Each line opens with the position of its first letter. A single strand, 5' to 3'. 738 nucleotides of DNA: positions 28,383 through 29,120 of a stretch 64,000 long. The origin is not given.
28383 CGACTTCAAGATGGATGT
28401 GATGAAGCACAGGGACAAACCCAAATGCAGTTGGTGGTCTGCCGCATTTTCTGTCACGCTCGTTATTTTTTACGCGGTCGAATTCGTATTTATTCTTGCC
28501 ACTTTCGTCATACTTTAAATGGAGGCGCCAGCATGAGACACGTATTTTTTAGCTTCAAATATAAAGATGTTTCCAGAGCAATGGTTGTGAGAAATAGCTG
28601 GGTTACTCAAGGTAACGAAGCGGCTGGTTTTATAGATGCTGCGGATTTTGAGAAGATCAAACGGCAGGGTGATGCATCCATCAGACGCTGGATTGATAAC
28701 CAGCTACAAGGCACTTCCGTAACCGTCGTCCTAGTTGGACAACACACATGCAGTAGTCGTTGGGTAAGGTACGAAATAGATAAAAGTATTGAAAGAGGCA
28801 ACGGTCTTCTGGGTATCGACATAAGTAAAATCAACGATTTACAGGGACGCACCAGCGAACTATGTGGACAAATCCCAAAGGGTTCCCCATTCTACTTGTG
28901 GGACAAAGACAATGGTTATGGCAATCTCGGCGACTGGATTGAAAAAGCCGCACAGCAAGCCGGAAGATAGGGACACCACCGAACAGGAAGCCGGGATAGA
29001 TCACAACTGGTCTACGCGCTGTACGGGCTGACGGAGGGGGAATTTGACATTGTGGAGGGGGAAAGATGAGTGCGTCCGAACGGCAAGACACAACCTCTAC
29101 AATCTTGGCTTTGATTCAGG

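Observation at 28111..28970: Minimal TIR-like (ThsB/DUF1863-type) protein coupled to a 135-aa three-TM protein: candidate Thoeris-like sensor plus membrane effector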

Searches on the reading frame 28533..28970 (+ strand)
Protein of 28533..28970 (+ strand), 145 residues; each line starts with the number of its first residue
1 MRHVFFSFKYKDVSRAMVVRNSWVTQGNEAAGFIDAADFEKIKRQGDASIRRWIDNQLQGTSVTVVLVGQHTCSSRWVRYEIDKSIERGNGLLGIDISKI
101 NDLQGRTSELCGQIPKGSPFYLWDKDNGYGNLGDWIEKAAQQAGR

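Call 4: search_protein_families(library=pfam, proteins=[window:28533-28970:+], max_evalue=1)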
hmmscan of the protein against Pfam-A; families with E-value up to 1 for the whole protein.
window:28533-28970:+ (145 aa): 2 families
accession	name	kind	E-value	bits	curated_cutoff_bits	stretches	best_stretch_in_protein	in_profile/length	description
PF08937.16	ThsB_TIR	-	3e-25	89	21.2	1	5-99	1-97/100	Thoeris protein ThsB, TIR-like domain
PF13676.11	TIR_2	-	0.00038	21.4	28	1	4-87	1-77/122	TIR domain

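Call 5: search_protein_families(library=padloc, proteins=[window:28533-28970:+], max_evalue=1)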
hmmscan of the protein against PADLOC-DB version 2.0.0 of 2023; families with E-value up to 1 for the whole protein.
window:28533-28970:+ (145 aa): 11 families
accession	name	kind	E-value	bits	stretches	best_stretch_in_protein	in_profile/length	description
PDLC00431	ThsB1|ThsB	-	1.1e-55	186.4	1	2-145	3-162/162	TIR-like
PDLC04688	PDC-M50B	-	2.7e-46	155.7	1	1-142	2-158/162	-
PDLC00433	ThsB1|ThsB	-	3.4e-34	116.2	1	2-109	3-108/164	TIR-like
PDLC00429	ThsB1|ThsB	-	6.3e-07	27.6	1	19-94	22-99/167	TIR-like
PDLC00428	ThsB1|ThsB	-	3.5e-05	22.2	1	2-87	3-102/219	TIR-like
PDLC00418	ThsB1|ThsB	-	5e-05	21.2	1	4-95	7-98/155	TIR-like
PDLC00438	ThsB1|ThsB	-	0.0011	17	1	2-74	3-72/206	TIR-like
PDLC00436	ThsB1|ThsB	-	0.0025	15.3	1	3-82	37-113/183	TIR-like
PDLC00417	ThsB1|ThsB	-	0.0067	14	1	44-88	204-247/303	TIR-like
PDLC05062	PDC-S66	-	0.024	12.1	1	48-84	189-225/282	-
PDLC03918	NsnC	-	0.04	11.6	1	5-85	82-161/253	-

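Call 29: find_homologous_proteins(query=window:28533-28970:+, max_evalue=1e-10)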
Query window:28533-28970:+ (145 aa): 4842 proteins with E <= 1e-10 among 4874 candidates; the best 120 are listed.
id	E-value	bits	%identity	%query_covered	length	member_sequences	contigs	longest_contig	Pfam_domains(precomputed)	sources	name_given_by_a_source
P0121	1.2e-93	329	100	100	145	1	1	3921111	PF08937.17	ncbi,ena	-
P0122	2.2e-84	299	90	100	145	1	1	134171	PF08937.17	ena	-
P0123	1.5e-83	296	90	100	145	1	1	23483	PF08937.17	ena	-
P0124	9.6e-83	293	89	100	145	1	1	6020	PF08937.17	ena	-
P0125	2.1e-82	292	88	100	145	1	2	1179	PF08937.17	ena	-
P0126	2.2e-82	292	87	100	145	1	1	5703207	PF08937.17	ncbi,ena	-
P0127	2.8e-82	292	88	100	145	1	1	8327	PF08937.17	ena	-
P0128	7.1e-82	291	88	100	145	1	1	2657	PF08937.17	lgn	-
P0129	1.3e-81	290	87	100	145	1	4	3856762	PF08937.17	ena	-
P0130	1.7e-81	289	87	100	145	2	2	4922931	PF08937.17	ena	-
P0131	9.9e-81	287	86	100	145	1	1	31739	PF08937.17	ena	-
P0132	2.8e-80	285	86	100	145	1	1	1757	PF08937.17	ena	-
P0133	2.2e-78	279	85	100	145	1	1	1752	PF08937.17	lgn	-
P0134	6.0e-77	275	83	99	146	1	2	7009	PF08937.17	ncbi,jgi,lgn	-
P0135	1.8e-76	273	83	99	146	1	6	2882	PF08937.17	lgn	-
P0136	2.2e-76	273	81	99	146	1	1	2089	PF08937.17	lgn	-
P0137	3.7e-76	272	81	99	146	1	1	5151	PF08937.17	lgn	-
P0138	3.8e-76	272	82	99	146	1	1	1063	PF08937.17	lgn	-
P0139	5.8e-76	271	81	99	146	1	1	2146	PF08937.17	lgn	-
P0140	8.4e-76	271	81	99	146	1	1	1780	PF08937.17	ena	-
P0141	1.5e-75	270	84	100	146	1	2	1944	PF08937.17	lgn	-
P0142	1.6e-75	270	80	99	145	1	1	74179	PF08937.17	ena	-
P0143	1.7e-75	270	83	100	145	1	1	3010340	PF08937.17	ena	-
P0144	2.1e-75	270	82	100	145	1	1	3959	PF08937.17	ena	-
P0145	2.6e-75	269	82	99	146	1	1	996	PF08937.17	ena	-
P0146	3.0e-75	269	80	99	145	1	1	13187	PF08937.17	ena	-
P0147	4.4e-75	269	82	99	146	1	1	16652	PF08937.17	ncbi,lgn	-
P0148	4.7e-75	269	83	100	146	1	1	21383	PF08937.17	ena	-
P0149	6.4e-75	268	82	100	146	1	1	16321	PF08937.17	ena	-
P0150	6.9e-75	268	81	99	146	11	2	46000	PF08937.17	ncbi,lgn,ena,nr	ncbi:MAG: TIR domain-containing protein [Betaproteobacteria bacterium]|nr:TIR domain-containing prot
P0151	9.2e-75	268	81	99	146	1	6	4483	PF08937.17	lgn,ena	-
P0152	1.2e-74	267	81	99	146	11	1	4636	PF08937.17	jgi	-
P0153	2.0e-74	266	83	100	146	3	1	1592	PF08937.17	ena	-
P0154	2.0e-74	266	82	99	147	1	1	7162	PF08937.17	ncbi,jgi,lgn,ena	-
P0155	2.1e-74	266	81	99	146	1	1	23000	PF08937.17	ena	-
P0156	2.2e-74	266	81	100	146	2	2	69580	PF08937.17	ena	-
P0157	2.5e-74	266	79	99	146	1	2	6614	PF08937.17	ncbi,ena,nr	ncbi:TIR domain-containing protein [Candidatus Pacearchaeota archaeon]|nr:TIR domain-containing prot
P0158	2.7e-74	266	80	100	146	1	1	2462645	PF08937.17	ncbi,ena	-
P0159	3.0e-74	266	79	100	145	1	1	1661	PF08937.17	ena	-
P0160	3.1e-74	266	80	99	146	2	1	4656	PF08937.17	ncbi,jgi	-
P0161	3.2e-74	266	79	100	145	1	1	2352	PF08937.17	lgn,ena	-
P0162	3.3e-74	266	81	99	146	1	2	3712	PF08937.17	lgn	-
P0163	3.6e-74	266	80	99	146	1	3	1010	PF08937.17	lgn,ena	-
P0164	4.0e-74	265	81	99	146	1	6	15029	PF08937.17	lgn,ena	-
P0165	4.0e-74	265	78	99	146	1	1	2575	PF08937.17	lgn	-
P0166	4.0e-74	265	79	100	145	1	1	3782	PF08937.17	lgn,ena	-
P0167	5.4e-74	265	82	100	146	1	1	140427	PF08937.17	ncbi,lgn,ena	-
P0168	5.4e-74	265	81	99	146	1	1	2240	PF08937.17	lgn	-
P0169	5.7e-74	265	80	99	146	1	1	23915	PF08937.17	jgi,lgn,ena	-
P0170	6.2e-74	265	81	99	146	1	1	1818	PF08937.17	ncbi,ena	-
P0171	7.2e-74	265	78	99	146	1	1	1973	PF08937.17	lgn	-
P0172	9.0e-74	264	82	99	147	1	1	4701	PF08937.17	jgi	jgi:hypothetical protein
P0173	9.2e-74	264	81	99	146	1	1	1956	PF08937.17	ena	-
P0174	9.9e-74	264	79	99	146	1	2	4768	PF08937.17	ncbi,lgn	-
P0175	1.0e-73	264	80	99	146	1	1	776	PF08937.17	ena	-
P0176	1.1e-73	264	81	99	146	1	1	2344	PF08937.17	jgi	jgi:hypothetical protein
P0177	1.2e-73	264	80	99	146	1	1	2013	PF08937.17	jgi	-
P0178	1.4e-73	264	78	99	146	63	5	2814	PF08937.17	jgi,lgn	jgi:hypothetical protein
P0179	1.4e-73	264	79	99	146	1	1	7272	PF08937.17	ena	-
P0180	1.4e-73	264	81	99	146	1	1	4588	PF08937.17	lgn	-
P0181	1.5e-73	264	81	99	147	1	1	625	PF08937.17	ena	-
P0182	1.6e-73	264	80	99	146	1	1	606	PF08937.17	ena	-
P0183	1.6e-73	263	82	100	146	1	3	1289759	PF08937.17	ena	-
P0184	1.7e-73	263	82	100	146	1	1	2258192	PF08937.17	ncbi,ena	-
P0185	1.8e-73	263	80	99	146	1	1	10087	PF08937.17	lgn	-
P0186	2.0e-73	263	82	100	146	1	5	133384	PF08937.17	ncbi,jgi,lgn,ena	-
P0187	2.1e-73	263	83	99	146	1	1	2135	PF08937.17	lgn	-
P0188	2.2e-73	263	78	99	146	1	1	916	PF08937.17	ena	-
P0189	2.4e-73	263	80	99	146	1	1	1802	PF08937.17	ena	-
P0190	2.6e-73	263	81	99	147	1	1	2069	PF08937.17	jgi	-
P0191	2.7e-73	263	81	99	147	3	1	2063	PF08937.17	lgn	-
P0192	2.7e-73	263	80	99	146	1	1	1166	PF08937.17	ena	-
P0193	2.8e-73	263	80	99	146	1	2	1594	PF08937.17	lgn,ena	-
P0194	2.8e-73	263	79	99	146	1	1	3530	PF08937.17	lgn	-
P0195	3.0e-73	263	80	99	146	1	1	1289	PF08937.17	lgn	-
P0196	3.2e-73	263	79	99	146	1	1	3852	PF08937.17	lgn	-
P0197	3.4e-73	262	79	100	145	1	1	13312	PF08937.17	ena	-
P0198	3.6e-73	262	81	99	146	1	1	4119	PF08937.17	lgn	-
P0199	3.8e-73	262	80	99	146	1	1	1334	PF08937.17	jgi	-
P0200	3.8e-73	262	81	99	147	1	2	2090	PF08937.17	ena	-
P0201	3.9e-73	262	81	99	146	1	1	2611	PF08937.17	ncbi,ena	-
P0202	4.0e-73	262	77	99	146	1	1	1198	PF08937.17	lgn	-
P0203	4.3e-73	262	80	99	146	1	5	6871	PF08937.17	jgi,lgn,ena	jgi:hypothetical protein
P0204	4.7e-73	262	80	99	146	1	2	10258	PF08937.17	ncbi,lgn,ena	-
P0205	4.9e-73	262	79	99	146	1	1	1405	PF08937.17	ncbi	-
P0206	5.1e-73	262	80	99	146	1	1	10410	PF08937.17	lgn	-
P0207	5.3e-73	262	78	99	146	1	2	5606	PF08937.17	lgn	-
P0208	5.3e-73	262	80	99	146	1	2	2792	PF08937.17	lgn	-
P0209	5.4e-73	262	79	99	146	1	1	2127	PF08937.17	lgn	-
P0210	5.6e-73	262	79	100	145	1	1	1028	PF08937.17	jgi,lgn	-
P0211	5.8e-73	262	80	99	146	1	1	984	PF08937.17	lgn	-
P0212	6.0e-73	262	82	100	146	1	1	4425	PF08937.17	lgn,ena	-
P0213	6.0e-73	262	80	99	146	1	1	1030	PF08937.17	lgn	-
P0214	6.1e-73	262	80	99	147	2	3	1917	PF08937.17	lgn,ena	-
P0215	6.2e-73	262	82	100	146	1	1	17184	PF08937.17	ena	-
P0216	6.4e-73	262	79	99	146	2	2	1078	PF08937.17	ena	-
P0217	6.7e-73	261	79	100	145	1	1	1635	PF08937.17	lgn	-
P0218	6.8e-73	261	81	99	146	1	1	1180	PF08937.17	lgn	-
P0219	7.7e-73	261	79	99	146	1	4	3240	PF08937.17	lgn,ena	-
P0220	7.9e-73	261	79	99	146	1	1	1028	PF08937.17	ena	-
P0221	8.9e-73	261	79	99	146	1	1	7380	PF08937.17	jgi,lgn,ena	-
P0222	9.6e-73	261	80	99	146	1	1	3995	PF08937.17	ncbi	-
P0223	9.9e-73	261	79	99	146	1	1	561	PF08937.17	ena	-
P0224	1.1e-72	261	78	99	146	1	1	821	PF08937.17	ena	-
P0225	1.2e-72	261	79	99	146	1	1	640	PF08937.17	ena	-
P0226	1.2e-72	261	77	99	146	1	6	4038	PF08937.17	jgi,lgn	jgi:hypothetical protein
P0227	1.3e-72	261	78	99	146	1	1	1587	PF08937.17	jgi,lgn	-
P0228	1.3e-72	261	79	97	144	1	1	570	PF08937.17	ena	-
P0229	1.3e-72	261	80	99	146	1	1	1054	PF08937.17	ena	-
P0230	1.3e-72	261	81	99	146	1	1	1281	PF08937.17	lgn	-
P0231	1.4e-72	261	79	100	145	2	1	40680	PF08937.17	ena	-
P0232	1.4e-72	260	78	99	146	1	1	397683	PF08937.17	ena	-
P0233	1.6e-72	260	78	100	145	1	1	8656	PF08937.17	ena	-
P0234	1.6e-72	260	81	99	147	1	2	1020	PF08937.17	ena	-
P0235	1.6e-72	260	78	99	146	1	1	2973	PF08937.17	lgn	-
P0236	1.6e-72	260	78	99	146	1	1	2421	PF08937.17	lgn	-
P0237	1.6e-72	260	81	100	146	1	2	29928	PF08937.17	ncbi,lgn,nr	ncbi:MAG: hypothetical protein M2R45_04286 [Verrucomicrobia subdivision 3 bacterium]|nr:hypothetical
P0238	1.7e-72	260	78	99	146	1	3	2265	PF08937.17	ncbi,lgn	-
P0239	1.7e-72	260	79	99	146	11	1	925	PF08937.17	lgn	-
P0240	1.7e-72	260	79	99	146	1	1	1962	PF08937.17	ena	-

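Call 30: find_encoding_contigs(protein=P0150, flank=4000, max_places=3)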
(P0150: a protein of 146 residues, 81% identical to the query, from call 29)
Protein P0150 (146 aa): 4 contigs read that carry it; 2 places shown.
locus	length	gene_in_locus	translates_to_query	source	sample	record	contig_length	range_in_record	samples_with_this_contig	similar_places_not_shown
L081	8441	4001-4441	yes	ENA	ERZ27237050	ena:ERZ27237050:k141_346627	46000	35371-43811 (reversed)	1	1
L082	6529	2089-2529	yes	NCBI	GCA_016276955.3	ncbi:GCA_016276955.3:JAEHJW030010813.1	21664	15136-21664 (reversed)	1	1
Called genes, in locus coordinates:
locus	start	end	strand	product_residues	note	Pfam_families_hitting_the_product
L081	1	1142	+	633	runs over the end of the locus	PF12482:DUF3701, PF00589:Phage_integrase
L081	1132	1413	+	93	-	PF05406:WGR (weak)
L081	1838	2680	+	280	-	-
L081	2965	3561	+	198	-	-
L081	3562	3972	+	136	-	-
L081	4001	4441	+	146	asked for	PF08937:ThsB_TIR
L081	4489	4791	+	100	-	-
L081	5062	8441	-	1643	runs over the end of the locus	PF04851:ResIII (faint), PF28553:WH_1, PF28554:DUF8437, PF00176:SNF2-rel_dom (faint), PF28555:Helicase_dom, PF00271:Helicase_C (weak)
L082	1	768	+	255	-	?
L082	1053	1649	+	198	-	-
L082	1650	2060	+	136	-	-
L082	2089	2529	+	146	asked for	PF08937:ThsB_TIR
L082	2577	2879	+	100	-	-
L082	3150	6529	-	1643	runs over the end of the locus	PF04851:ResIII (faint), PF28553:WH_1, PF28554:DUF8437, PF00176:SNF2-rel_dom (faint), PF28555:Helicase_dom, PF00271:Helicase_C (weak)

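Call 31: find_encoding_contigs(protein=P0169, flank=4000, max_places=3)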
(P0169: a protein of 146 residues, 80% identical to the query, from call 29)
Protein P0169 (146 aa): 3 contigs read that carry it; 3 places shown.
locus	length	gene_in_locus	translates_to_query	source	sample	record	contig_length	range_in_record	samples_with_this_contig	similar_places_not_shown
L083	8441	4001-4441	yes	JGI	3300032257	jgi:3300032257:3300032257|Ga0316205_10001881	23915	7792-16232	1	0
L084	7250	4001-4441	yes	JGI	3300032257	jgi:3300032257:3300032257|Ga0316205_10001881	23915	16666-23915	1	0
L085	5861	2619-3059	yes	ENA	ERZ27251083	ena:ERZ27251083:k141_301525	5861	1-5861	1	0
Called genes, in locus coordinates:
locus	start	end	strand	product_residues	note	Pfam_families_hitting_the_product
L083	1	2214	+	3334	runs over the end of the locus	?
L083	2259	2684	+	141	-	PF14106:DUF4279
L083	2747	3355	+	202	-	PF19865:DUF6338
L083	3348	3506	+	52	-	-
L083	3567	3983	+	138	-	-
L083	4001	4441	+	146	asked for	PF08937:ThsB_TIR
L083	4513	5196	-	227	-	-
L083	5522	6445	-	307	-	PF00665:rve, PF13683:rve_3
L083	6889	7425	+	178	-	-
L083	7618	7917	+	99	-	-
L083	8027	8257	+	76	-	-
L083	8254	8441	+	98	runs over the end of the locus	PF05016:ParE_toxin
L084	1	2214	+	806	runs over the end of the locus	-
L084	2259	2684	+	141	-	PF14106:DUF4279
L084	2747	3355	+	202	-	PF19865:DUF6338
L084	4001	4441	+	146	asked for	PF08937:ThsB_TIR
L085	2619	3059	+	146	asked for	PF08937:ThsB_TIR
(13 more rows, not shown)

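Call 36: search_protein_families(library=pfam, proteins=[L081:3562-3972:+, L083:3567-3983:+, L081:2965-3561:+, L081:4489-4791:+, L083:2747-3355:+, L083:4513-5196:-], max_evalue=10)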
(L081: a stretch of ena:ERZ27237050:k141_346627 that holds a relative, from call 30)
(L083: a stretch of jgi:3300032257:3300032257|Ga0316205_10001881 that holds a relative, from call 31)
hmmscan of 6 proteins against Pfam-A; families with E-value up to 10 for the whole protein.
L081:3562-3972:+ (136 aa): 0 families

L083:3567-3983:+ (138 aa): 5 families
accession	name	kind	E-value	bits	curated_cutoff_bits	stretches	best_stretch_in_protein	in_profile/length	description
PF17000.10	Asp5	-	0.0069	17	25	1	104-135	38-69/71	Accessory secretory protein Sec, Asp5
PF11683.13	DUF3278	-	0.032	14.8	26.6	1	10-77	24-93/130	Protein of unknown function (DUF3278)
PF10028.14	DUF2270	-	0.087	12.9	25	1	28-64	23-61/184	Predicted integral membrane protein (DUF2270)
PF05067.18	Mn_catalase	-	0.32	10.4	27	1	2-49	63-110/284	Manganese containing catalase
PF19885.4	DUF6358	-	7.8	7.2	28.4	1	33-63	16-46/61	Family of unknown function (DUF6358)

L081:2965-3561:+ (198 aa): 1 family
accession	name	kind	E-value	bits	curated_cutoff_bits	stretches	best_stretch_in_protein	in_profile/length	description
PF13676.11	TIR_2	-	6.4e-05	23.9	28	1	45-140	1-92/122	TIR domain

L081:4489-4791:+ (100 aa): 1 family
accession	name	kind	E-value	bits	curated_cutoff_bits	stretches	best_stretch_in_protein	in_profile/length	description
PF02957.21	TT_ORF2-like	-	0.016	15.6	24.3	1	19-38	20-39/53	TT viral ORF2-like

L083:2747-3355:+ (202 aa): 2 families
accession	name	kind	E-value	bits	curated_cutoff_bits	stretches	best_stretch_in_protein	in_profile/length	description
PF19865.4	DUF6338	-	1.7e-38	132.8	26.5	1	4-193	3-200/205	Family of unknown function (DUF6338)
PF04114.19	Gaa1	-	0.073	12.6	28.6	1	52-109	400-462/497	Gaa1-like, GPI transamidase component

L083:4513-5196:- (227 aa): 4 families
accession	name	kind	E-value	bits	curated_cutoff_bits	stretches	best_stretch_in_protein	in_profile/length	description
PF10571.15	UPF0547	-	0.054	14.1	29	1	17-26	16-25/26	Uncharacterised protein family UPF0547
PF13717.11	Zn_ribbon_4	-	0.17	12.3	30.3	0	1-26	1-36/36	zinc-ribbon domain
PF18160.6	SLATT_5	-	0.24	11.2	29.5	1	99-150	36-89/192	SMODS and SLOG-associating 2TM effector domain family 5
PF01155.25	HypA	-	3.4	8.2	28.9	1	2-34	70-105/112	Hydrogenase/urease nickel incorporation, metallochaperone, hypA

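Call 48: search_protein_families(library=ncbifam, proteins=[window:28533-28970:+, L081:3562-3972:+, L083:3567-3983:+], max_evalue=1)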
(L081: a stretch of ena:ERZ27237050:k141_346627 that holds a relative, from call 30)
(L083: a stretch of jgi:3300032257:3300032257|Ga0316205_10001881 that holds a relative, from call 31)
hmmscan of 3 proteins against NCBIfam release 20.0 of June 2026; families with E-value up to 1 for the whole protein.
window:28533-28970:+ (145 aa): 0 families

L081:3562-3972:+ (136 aa): 0 families

L083:3567-3983:+ (138 aa): 0 families

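Call 49: search_dna_similar(query=L083:3567-3983:+, collection=plasmids, mode=protein, max_evalue=0.001, max_rows=30)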
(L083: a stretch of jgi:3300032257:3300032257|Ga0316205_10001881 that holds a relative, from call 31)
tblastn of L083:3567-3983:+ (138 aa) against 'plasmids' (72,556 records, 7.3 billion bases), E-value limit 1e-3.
Records with a match: 143; places in all: 145; records where one place covers at least 80% of the query: 100.
Best place of each record, by identity: <60% 143.
By first word of the organism name: Klebsiella 40; Escherichia 36; Campylobacter 10; Lactiplantibacillus 5; Levilactobacillus 3; Enterobacter 3; Priestia 3; Streptomyces 2; Rhodococcus 2; Shigella 2; and 30 more.
By predicted mobility (MOB-suite, as given by PLSDB): conjugative 85; non-mobilizable 36; mobilizable 22.
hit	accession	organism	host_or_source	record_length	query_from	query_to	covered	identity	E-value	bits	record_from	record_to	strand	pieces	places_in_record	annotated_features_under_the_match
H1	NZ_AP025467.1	Vibrio chagasii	-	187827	3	128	91%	45.7%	6e-16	80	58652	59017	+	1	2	hypothetical protein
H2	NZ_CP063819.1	Clostridium botulinum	Mink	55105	6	133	93%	40.9%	2e-18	87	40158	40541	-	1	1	hypothetical protein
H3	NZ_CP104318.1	Streptomyces angustmyceticus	whole organism,soil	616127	4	131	93%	39.9%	1e-13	73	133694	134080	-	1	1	hypothetical protein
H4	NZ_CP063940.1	Klebsiella pneumoniae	Human fecal samples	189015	3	138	99%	37.1%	3e-15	78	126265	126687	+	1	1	none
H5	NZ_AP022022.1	Klebsiella sp. WP3-S18-ESBL-05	-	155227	3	134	96%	37.9%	3e-21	95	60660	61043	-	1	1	hypothetical protein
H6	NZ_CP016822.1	Rhodococcus sp. p52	oil-polluted soil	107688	7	131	91%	40.0%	9e-19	88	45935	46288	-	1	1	hypothetical protein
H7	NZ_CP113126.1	Levilactobacillus brevis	Single cell,fermented food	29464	3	136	97%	37.0%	6e-15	77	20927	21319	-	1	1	hypothetical protein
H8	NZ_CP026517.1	Deinococcus sp. NW-56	whole organism,water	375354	1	134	97%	36.3%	3e-17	84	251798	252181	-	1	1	hypothetical protein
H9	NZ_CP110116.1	Arthrobacter sp. YA7-1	Solanum lycopersicum,Tomato (Solanum ...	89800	7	132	91%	38.1%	2e-21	96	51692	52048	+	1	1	hypothetical protein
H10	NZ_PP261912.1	Escherichia coli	-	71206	1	135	98%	35.5%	5e-15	77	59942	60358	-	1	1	hypothetical protein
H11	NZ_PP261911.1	Escherichia coli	-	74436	1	135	98%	35.5%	5e-15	77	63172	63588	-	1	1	hypothetical protein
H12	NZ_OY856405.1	Klebsiella pneumoniae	Homo sapiens,human urine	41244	1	135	98%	35.5%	6e-15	77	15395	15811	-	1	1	hypothetical protein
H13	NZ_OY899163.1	Klebsiella pneumoniae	Homo sapiens,human abdominal fluid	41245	1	135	98%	35.5%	6e-15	77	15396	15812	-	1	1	hypothetical protein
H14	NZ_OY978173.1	Klebsiella pneumoniae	Homo sapiens,human urine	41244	1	135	98%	35.5%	6e-15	77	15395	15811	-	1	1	none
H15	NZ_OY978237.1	Klebsiella pneumoniae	Homo sapiens,human blood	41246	1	135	98%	35.5%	6e-15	77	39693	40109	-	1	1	hypothetical protein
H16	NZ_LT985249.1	Escherichia coli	-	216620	1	135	98%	35.5%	6e-15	77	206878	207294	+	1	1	hypothetical protein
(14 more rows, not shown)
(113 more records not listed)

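Call 50: get_annotated_region(hit=H16, flank=3000)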
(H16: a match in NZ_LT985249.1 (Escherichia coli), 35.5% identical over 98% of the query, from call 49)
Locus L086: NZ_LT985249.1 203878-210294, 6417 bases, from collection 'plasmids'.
description: Escherichia coli strain 195 plasmid RCS46_p, complete sequence
organism: Escherichia coli (NCBI taxid 562)
taxonomy: Bacteria; Pseudomonadota; Gammaproteobacteria; Enterobacterales; Enterobacteriaceae; Escherichia; Escherichia coli
host: -; source: -; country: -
typing (MOB-suite, as given by PLSDB): conjugative; replicon IncC,IncR; relaxase MOBH,MOBH; mating-pair formation MPF_F
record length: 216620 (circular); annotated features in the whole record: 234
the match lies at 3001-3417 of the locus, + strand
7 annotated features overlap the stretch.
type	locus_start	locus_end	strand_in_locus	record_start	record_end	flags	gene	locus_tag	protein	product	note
CDS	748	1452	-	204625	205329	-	-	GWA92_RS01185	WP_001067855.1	IS6-like element IS26 family transposase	GO:0006313 - DNA transposition [Evidence IEA]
CDS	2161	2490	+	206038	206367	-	-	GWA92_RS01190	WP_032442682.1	type II toxin-antitoxin system RelE/ParE family toxin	-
CDS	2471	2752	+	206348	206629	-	-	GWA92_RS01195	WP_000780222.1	helix-turn-helix transcriptional regulator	-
CDS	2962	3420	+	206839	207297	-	-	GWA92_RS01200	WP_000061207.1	hypothetical protein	-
CDS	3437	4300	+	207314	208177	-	-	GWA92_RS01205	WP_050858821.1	toll/interleukin-1 receptor domain-containing protein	-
CDS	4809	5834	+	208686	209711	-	-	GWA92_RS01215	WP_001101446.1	IS110 family transposase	-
CDS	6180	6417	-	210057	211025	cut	-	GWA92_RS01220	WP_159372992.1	IS5-like element IS903B family transposase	GO:0006313 - DNA transposition [Evidence IEA]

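Call 51: get_annotated_region(hit=H1, flank=3000)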
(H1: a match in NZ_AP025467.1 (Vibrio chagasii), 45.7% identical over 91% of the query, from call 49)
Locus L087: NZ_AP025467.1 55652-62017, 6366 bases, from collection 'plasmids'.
description: Vibrio chagasii strain LMG 21353 plasmid p1, complete sequence
organism: Vibrio chagasii (NCBI taxid 170679)
taxonomy: Bacteria; Pseudomonadota; Gammaproteobacteria; Vibrionales; Vibrionaceae; Vibrio; Vibrio chagasii
host: -; source: -; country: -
typing (MOB-suite, as given by PLSDB): non-mobilizable
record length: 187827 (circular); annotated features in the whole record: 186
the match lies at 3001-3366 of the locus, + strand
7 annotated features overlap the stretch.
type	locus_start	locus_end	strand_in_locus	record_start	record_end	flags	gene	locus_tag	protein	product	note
CDS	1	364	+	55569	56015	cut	-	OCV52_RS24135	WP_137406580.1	hypothetical protein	-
CDS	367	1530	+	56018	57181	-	-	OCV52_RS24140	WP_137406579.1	toll/interleukin-1 receptor domain-containing protein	GO:0007165 - signal transduction [Evidence IEA]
CDS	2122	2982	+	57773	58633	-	-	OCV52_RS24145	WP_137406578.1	hypothetical protein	-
CDS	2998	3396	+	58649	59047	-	-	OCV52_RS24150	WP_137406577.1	hypothetical protein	-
CDS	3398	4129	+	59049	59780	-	-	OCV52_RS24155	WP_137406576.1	TIR domain-containing protein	-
CDS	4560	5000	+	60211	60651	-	-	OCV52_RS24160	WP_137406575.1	hypothetical protein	-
CDS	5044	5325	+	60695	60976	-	-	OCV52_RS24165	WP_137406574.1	hypothetical protein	-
